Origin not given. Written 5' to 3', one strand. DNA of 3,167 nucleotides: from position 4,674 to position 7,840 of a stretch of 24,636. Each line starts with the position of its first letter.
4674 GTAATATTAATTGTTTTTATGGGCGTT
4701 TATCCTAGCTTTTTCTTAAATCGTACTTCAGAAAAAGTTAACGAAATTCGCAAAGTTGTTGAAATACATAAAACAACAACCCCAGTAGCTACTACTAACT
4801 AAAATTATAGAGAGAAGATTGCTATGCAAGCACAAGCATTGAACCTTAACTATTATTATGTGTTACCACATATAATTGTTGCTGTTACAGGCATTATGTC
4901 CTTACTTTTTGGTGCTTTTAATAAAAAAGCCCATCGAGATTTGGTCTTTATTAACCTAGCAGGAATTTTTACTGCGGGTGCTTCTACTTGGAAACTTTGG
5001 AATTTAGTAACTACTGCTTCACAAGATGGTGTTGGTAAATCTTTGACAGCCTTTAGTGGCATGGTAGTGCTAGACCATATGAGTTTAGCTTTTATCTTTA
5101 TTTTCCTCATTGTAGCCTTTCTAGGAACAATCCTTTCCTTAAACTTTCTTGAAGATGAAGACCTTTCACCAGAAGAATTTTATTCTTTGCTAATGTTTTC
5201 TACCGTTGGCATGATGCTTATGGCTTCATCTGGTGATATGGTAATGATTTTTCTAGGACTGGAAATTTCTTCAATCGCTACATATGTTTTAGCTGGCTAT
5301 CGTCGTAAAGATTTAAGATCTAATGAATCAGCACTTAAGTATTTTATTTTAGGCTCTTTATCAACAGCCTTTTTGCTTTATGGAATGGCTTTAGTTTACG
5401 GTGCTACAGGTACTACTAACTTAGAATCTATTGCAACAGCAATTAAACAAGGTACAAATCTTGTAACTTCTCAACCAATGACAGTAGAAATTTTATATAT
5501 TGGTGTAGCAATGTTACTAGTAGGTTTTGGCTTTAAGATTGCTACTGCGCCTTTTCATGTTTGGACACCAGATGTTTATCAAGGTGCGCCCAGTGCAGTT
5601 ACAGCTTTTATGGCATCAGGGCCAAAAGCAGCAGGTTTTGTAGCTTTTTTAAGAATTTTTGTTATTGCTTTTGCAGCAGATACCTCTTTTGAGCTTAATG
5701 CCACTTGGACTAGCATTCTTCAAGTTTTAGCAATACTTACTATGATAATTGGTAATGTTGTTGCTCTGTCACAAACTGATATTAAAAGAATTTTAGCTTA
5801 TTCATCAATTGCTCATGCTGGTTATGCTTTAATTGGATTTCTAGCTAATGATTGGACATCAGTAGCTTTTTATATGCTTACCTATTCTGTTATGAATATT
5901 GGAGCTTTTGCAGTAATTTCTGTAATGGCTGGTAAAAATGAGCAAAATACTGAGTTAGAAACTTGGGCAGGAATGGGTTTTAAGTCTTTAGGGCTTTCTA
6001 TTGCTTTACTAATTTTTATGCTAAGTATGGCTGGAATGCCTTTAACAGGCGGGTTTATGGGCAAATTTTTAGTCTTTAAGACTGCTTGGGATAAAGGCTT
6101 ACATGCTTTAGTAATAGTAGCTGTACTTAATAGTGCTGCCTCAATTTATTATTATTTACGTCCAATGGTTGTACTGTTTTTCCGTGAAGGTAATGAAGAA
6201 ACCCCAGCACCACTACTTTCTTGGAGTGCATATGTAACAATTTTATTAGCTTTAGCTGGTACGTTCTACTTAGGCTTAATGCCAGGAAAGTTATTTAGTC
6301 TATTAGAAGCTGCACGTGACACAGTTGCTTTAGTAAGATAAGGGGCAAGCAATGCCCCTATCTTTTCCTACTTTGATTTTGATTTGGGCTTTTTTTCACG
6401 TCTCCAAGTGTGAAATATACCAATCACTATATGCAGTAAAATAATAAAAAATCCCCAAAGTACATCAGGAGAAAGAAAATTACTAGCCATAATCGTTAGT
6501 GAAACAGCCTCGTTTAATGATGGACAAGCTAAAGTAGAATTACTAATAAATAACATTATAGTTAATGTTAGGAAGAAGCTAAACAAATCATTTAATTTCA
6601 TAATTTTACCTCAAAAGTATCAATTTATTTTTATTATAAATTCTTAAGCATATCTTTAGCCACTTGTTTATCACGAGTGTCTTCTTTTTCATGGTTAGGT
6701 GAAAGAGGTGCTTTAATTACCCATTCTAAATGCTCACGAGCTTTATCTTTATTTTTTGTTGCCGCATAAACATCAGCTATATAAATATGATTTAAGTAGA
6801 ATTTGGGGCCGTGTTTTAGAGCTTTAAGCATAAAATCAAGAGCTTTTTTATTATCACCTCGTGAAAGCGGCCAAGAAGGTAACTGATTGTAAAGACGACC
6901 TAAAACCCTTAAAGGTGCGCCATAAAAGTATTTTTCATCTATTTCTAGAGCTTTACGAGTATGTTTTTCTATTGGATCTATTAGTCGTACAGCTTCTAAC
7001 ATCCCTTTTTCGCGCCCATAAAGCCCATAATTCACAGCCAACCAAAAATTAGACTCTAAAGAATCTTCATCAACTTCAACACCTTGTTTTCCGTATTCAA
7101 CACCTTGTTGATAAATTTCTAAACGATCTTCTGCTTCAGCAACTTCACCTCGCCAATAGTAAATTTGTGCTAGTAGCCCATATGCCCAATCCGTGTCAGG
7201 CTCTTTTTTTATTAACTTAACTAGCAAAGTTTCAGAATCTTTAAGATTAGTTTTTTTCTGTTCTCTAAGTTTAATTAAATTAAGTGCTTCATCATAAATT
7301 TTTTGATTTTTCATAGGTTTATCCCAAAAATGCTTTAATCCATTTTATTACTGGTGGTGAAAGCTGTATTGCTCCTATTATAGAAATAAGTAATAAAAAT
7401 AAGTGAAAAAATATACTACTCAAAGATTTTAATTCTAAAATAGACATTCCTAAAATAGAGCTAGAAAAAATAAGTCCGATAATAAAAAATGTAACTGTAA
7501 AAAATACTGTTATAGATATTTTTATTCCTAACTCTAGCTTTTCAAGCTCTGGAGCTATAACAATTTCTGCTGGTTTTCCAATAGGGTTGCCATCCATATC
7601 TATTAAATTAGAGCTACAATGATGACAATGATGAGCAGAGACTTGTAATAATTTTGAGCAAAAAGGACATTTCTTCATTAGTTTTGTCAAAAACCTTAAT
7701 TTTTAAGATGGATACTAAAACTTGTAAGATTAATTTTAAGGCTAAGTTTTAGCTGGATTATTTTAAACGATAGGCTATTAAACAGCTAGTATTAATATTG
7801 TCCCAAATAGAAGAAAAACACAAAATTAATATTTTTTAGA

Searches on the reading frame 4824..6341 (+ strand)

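Call 20: search_protein_families(library=pfam, proteins=[window:4824-6341:+], max_evalue=0.01)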
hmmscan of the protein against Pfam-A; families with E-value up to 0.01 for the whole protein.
window:4824-6341:+ (505 aa): 1 family
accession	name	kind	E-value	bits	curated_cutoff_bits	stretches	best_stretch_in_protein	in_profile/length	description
PF00361.26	Proton_antipo_M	-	5.4e-71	239.6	21.5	1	136-437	1-291/294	NADH:quinone oxidoreductase/Mrp antiporter, TM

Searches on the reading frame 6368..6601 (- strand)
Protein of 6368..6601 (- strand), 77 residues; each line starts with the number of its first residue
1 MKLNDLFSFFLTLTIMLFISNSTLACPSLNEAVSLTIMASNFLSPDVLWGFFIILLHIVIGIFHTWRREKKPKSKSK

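Call 71: search_protein_families(library=pfam, proteins=[window:6368-6601:-], max_evalue=1)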
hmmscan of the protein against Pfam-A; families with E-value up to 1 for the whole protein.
window:6368-6601:- (77 aa): 1 family
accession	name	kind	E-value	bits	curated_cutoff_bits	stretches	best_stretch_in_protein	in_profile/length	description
PF07584.16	BatA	-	0.022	15.6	25.9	1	38-71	1-33/77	Aerotolerance regulator N-terminal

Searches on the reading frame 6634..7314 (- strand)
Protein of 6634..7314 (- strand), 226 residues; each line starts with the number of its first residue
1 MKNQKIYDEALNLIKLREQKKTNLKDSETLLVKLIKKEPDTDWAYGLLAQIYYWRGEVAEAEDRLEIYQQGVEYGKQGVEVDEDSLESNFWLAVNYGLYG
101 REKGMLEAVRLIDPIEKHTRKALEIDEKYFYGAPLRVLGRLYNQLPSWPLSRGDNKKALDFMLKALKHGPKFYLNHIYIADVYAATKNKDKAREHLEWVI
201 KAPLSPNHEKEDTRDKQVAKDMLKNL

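Call 20: search_protein_families(library=pfam, proteins=[window:6634-7314:-], max_evalue=0.01)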
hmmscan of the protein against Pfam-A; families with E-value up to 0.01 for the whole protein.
window:6634-7314:- (226 aa): 9 families
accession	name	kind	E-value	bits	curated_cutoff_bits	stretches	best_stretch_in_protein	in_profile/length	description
PF14559.12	TPR_19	-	4.8e-11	43.3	25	2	26-66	9-49/68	Tetratricopeptide repeat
PF13424.12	TPR_12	-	1.3e-06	28.9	30.1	0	40-66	43-69/77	Tetratricopeptide repeat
PF07719.23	TPR_2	-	6.1e-06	26.4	27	0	176-197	4-25/34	Tetratricopeptide repeat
PF13428.12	TPR_14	-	8e-06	26.5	23.5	0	177-204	5-33/44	Tetratricopeptide repeat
PF16811.11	TAtT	-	9.4e-06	25.6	26.5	1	82-207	112-240/263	TRAP transporter T-component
PF13431.12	TPR_17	-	0.00011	22.6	24.4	0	31-61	2-32/34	Tetratricopeptide repeat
PF13432.12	TPR_16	-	0.00064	20.6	32.7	0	23-63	12-52/65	Tetratricopeptide repeat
PF13374.12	TPR_10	-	0.0013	19.2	27.5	0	44-65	4-25/42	Tetratricopeptide repeat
PF23914.1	TPR_CcmH_CycH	-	0.0085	16.4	42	0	16-70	95-149/158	Cytochrome c-type biogenesis protein H TPR domain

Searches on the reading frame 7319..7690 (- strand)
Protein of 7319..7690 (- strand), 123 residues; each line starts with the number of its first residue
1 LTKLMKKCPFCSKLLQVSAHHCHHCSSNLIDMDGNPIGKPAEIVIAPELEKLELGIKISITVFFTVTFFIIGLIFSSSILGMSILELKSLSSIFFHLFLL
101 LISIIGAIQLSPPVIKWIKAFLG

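Call 20: search_protein_families(library=pfam, proteins=[window:7319-7690:-], max_evalue=0.01)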
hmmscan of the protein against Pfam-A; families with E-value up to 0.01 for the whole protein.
window:7319-7690:- (123 aa): 1 family
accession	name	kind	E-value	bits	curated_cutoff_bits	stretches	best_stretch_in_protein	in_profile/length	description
PF22747.2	Zn_ribbon_DUF2089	-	0.0034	17.9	27.6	1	8-28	1-21/32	DUF2089 zinc ribbon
